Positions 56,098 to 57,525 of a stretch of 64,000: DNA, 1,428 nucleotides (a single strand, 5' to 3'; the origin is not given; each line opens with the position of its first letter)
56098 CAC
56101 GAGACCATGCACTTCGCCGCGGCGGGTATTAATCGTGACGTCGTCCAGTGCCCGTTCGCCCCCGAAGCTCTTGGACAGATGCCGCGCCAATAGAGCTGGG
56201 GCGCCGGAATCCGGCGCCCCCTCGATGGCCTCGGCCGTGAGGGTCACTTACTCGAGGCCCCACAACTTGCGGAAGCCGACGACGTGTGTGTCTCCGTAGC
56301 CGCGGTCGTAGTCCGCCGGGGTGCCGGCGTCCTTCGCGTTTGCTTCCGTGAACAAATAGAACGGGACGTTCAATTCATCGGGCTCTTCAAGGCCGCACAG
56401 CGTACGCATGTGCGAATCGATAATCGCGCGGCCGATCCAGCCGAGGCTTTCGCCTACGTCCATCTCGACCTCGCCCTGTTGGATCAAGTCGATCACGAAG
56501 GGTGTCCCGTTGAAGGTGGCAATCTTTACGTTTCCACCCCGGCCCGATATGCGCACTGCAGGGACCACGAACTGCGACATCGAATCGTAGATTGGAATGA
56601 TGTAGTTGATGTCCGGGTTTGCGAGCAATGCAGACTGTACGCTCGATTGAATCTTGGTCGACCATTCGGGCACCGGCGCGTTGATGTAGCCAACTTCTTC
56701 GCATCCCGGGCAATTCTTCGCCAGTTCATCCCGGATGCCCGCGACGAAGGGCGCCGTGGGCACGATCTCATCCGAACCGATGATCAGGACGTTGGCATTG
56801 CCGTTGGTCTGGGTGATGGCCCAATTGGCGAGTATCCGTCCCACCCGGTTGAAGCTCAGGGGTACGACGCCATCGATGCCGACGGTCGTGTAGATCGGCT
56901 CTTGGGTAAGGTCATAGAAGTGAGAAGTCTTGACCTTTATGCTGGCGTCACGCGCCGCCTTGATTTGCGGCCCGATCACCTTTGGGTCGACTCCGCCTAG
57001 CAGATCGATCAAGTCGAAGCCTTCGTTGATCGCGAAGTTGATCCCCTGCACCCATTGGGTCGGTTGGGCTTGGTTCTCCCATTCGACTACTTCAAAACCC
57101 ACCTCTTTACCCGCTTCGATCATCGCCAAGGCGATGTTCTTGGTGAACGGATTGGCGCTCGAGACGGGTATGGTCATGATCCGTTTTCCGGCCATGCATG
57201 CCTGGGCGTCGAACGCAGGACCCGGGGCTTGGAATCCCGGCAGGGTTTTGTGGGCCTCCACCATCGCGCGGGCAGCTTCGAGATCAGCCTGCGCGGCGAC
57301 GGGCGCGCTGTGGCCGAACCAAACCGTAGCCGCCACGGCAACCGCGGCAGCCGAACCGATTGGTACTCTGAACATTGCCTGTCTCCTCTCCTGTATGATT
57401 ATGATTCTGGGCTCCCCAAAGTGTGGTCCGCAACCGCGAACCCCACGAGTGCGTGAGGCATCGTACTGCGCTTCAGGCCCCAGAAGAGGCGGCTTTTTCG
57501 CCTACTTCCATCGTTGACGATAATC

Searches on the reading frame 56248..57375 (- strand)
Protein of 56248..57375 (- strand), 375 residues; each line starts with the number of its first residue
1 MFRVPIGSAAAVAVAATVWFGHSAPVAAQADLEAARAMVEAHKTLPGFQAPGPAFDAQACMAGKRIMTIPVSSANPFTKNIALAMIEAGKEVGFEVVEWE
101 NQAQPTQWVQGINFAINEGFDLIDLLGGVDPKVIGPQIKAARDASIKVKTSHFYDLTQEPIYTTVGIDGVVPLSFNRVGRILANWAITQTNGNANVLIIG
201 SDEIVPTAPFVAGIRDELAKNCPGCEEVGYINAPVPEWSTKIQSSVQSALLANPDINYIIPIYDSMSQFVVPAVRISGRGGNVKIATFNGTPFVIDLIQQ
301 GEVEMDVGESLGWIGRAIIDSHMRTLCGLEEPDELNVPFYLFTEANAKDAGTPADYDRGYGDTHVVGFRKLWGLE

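Call 19: search_protein_families(library=pfam, max_evalue=0.01, proteins=[window:56248-57375:-])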
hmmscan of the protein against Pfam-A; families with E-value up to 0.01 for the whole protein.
window:56248-57375:- (375 aa): 1 family
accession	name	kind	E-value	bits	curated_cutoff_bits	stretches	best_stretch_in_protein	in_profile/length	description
PF13407.12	Peripla_BP_4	-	1.1e-23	84.6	35.1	1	69-328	4-256/258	Periplasmic binding protein domain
